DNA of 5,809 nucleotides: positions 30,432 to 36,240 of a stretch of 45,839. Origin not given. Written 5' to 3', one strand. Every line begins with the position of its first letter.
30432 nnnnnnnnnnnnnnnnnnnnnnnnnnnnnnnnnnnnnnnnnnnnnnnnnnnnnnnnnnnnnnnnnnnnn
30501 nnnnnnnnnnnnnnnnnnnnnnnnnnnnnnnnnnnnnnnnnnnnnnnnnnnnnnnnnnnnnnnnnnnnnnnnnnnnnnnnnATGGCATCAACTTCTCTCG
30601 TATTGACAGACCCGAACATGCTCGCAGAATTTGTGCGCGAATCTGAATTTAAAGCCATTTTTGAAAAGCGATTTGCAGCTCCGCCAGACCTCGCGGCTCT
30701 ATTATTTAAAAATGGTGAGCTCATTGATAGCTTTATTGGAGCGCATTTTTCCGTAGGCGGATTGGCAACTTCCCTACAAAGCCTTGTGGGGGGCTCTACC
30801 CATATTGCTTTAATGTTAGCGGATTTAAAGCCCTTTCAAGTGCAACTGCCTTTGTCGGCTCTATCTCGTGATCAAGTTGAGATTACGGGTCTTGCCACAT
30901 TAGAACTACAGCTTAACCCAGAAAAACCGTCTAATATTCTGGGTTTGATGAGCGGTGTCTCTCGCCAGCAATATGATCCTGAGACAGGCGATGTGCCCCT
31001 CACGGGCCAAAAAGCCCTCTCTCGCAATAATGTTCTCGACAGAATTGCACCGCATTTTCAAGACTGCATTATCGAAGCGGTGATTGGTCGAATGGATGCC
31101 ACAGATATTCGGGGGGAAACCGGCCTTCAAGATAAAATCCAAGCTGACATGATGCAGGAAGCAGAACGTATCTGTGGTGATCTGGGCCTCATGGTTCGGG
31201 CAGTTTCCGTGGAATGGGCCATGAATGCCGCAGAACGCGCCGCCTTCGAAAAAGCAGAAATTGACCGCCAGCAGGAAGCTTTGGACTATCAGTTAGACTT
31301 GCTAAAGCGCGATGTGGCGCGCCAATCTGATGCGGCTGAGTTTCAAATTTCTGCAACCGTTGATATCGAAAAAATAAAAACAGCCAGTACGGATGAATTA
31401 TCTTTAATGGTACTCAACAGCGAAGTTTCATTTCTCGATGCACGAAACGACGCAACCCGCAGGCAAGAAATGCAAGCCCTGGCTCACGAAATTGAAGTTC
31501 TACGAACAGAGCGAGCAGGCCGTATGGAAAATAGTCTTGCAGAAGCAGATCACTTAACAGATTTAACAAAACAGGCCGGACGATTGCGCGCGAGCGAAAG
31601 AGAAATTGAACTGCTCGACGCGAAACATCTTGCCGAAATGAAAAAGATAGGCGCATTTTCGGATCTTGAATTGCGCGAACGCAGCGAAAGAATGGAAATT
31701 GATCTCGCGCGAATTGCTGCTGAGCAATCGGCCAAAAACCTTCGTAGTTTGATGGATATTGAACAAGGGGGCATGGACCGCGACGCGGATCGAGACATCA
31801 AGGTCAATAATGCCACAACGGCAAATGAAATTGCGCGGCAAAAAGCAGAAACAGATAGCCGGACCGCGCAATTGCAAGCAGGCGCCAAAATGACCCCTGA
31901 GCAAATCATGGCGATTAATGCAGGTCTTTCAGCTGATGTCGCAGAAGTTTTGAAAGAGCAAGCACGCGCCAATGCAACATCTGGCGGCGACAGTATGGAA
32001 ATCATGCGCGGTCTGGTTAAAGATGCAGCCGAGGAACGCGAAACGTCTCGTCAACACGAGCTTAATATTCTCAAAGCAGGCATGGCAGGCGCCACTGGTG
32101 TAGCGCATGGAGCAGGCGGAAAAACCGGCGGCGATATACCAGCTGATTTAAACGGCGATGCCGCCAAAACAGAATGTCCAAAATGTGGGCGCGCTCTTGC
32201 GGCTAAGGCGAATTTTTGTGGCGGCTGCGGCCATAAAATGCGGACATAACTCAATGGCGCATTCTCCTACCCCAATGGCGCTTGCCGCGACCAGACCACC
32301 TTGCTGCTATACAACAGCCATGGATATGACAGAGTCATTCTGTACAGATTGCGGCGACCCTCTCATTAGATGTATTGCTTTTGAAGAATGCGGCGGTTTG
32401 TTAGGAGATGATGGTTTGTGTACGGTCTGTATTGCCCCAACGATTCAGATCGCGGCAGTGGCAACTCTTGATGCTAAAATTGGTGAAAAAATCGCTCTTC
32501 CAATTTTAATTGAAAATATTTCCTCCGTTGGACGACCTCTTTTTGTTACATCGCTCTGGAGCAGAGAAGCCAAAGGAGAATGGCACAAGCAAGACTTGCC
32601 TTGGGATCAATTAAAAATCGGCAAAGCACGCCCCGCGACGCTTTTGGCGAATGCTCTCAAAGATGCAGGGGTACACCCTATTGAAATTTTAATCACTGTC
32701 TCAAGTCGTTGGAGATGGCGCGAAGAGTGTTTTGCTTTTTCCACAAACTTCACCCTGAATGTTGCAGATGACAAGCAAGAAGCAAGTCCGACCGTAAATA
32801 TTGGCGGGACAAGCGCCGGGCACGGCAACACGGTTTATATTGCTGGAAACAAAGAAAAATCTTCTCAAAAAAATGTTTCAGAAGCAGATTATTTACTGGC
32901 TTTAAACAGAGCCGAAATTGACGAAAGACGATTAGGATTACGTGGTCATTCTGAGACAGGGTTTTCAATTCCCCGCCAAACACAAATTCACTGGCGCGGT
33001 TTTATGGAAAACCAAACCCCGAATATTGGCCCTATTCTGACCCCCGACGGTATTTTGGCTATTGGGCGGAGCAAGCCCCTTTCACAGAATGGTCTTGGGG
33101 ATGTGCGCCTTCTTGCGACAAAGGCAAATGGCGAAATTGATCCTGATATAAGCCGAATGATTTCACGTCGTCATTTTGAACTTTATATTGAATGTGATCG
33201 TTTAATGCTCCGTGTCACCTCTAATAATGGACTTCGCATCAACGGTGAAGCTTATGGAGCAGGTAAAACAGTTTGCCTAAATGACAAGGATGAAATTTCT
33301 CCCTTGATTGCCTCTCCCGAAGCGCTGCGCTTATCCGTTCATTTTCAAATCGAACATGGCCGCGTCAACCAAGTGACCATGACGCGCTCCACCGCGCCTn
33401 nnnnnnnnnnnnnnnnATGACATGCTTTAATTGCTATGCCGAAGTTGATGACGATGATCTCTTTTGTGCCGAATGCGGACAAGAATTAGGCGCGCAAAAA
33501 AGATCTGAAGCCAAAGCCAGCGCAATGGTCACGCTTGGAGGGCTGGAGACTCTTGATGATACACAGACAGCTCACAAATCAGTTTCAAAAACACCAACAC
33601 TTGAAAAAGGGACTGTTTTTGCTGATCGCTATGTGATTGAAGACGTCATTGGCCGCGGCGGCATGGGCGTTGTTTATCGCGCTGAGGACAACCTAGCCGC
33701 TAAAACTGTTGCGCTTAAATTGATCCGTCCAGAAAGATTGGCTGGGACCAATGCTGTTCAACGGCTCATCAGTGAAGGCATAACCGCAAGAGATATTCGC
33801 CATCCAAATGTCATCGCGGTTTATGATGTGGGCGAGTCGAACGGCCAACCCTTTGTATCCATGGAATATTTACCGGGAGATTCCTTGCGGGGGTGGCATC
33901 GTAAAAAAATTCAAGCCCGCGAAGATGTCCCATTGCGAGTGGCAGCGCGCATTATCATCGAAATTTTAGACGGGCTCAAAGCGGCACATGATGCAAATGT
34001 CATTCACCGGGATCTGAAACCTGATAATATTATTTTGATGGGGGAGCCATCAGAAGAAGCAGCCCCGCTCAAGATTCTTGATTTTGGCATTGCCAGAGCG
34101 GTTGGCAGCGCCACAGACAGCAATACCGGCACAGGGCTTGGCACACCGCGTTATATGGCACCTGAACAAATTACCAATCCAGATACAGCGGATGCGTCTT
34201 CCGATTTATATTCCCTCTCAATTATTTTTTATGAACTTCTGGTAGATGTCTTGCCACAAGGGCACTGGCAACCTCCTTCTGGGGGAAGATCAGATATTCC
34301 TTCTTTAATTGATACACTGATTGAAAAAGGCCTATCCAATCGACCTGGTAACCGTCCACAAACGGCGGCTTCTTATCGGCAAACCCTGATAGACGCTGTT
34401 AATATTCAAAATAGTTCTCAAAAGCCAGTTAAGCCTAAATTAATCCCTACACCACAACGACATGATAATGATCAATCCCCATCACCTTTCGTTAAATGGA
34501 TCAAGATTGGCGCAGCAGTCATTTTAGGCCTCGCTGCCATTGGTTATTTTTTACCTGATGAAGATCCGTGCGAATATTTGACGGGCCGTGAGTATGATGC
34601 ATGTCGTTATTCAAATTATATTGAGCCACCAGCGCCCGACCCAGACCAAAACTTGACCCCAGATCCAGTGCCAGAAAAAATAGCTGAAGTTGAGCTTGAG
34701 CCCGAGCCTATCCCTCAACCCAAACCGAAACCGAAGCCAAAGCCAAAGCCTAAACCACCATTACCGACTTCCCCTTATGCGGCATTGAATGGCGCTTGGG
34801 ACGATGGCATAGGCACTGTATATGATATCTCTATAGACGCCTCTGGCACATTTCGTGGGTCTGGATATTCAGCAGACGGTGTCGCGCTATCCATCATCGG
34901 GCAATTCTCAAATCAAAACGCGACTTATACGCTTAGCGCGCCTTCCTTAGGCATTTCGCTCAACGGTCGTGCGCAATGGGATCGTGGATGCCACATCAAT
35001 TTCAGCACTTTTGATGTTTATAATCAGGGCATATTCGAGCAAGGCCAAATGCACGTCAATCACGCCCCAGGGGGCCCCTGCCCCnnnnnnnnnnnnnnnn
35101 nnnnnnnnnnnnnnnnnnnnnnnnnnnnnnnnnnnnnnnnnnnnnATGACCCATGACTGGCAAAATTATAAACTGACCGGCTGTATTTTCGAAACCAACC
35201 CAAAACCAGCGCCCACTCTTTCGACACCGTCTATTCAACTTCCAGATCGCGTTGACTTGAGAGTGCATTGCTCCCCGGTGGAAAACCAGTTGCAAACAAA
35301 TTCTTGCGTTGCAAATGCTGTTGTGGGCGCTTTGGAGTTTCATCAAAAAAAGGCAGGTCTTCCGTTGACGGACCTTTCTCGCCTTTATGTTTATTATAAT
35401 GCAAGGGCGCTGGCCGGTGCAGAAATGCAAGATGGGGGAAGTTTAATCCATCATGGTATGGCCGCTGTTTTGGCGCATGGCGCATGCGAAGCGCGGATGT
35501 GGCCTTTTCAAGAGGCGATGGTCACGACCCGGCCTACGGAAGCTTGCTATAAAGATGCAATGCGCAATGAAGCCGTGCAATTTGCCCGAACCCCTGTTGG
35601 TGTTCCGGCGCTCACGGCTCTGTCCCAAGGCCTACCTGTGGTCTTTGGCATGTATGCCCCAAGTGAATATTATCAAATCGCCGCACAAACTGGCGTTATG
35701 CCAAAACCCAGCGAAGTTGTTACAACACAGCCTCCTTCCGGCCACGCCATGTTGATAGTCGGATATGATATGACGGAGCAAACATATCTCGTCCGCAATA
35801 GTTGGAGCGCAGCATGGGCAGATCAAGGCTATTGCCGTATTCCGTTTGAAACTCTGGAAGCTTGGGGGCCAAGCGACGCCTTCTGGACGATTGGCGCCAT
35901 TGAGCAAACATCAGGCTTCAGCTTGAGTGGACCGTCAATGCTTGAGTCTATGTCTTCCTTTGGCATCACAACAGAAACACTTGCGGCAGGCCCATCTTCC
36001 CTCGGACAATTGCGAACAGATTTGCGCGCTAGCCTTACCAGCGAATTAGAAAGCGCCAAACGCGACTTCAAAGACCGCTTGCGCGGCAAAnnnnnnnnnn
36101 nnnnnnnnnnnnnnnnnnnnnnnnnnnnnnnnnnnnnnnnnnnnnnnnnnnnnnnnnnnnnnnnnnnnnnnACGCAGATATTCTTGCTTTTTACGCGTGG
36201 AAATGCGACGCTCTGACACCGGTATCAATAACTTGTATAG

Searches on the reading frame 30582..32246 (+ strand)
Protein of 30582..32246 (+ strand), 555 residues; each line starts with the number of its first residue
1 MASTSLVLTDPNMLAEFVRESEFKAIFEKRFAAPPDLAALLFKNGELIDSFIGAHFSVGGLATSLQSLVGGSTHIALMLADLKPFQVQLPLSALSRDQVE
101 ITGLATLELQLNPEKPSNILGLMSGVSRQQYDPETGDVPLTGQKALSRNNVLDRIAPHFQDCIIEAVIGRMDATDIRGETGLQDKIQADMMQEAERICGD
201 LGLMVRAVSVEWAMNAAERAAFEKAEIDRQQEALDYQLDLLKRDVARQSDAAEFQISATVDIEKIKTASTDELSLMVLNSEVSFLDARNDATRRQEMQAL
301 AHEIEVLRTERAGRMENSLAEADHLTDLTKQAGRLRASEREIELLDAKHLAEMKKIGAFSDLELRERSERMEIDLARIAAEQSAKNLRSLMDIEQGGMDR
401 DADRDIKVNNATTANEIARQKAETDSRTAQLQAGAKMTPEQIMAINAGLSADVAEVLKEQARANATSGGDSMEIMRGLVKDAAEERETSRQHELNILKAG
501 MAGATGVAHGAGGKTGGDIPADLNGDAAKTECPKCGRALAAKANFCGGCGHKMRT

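Call 8: search_protein_families(library=pfam, proteins=[window:30582-32246:+])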
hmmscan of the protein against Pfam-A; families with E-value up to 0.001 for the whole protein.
window:30582-32246:+ (555 aa): 3 families
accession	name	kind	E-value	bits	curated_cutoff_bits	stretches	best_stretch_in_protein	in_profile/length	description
PF13248.11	Zn_ribbon_3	-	0.00013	21.8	27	1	529-553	2-26/26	zinc-ribbon domain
PF13240.11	Zn_Ribbon_1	-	0.00023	21.3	25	1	532-552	2-22/23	zinc-ribbon domain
PF12773.13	DZR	-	0.00024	21.6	27.3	1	530-550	25-45/45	Double zinc ribbon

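Call 37: search_protein_families(library=padloc, proteins=[window:30582-32246:+], max_evalue=0.1)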
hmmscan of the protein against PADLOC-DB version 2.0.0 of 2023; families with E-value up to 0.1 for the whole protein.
window:30582-32246:+ (555 aa): 0 families

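Call 96: search_protein_families(library=ncbifam, proteins=[window:30582-32246:+], max_evalue=0.00001)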
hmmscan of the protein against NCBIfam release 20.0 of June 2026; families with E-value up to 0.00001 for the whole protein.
window:30582-32246:+ (555 aa): 0 families

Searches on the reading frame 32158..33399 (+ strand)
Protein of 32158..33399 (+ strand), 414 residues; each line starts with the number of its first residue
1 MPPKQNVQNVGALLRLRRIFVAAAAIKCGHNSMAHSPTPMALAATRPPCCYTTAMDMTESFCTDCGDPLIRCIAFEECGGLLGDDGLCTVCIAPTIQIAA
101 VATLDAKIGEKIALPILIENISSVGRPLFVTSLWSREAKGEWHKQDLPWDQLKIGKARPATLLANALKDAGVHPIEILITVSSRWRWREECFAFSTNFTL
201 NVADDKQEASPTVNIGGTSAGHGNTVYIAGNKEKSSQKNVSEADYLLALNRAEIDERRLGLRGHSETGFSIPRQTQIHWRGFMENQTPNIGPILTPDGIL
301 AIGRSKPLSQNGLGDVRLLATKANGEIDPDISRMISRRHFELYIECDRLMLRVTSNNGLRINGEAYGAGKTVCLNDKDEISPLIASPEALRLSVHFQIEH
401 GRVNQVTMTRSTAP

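Call 8: search_protein_families(library=pfam, proteins=[window:32158-33399:+])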
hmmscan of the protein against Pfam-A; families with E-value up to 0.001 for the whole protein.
window:32158-33399:+ (414 aa): 1 family
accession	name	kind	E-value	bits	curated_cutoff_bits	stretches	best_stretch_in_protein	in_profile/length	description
PF00498.31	FHA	-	0.00011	23.1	20.7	1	332-380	15-64/67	FHA domain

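Call 37: search_protein_families(library=padloc, proteins=[window:32158-33399:+], max_evalue=0.1)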
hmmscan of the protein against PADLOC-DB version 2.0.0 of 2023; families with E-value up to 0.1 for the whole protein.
window:32158-33399:+ (414 aa): 0 families

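Call 96: search_protein_families(library=ncbifam, proteins=[window:32158-33399:+], max_evalue=0.00001)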
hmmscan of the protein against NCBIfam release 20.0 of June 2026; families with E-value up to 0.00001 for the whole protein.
window:32158-33399:+ (414 aa): 0 families

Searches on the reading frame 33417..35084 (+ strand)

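Call 8: search_protein_families(library=pfam, proteins=[window:33417-35084:+])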
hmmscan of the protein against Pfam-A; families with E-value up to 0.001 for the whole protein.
window:33417-35084:+ (556 aa): 5 families
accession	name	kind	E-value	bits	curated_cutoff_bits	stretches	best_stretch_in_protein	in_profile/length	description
PF00069.31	Pkinase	-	1.1e-42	146.7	31.7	1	72-282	1-198/263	Protein kinase domain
PF07714.23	PK_Tyr_Ser-Thr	-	2.3e-23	83.2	23.1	1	74-275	3-198/258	Protein tyrosine and serine/threonine kinase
PF01636.29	APH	-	0.0001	22.6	23.2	0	159-208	133-183/239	Phosphotransferase enzyme family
PF13240.11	Zn_Ribbon_1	-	0.00012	22.2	25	1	3-24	2-23/23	zinc-ribbon domain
PF17667.7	Pkinase_fungal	-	0.00016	21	24.1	1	184-264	296-376/387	Fungal protein kinase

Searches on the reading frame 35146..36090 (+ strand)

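Call 8: search_protein_families(library=pfam, proteins=[window:35146-36090:+])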
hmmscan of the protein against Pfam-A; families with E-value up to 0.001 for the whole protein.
window:35146-36090:+ (315 aa): 1 family
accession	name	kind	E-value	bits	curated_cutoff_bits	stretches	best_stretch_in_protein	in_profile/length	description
PF00112.29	Peptidase_C1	-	4.3e-13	50.3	20.7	1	32-232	1-202/220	Papain family cysteine protease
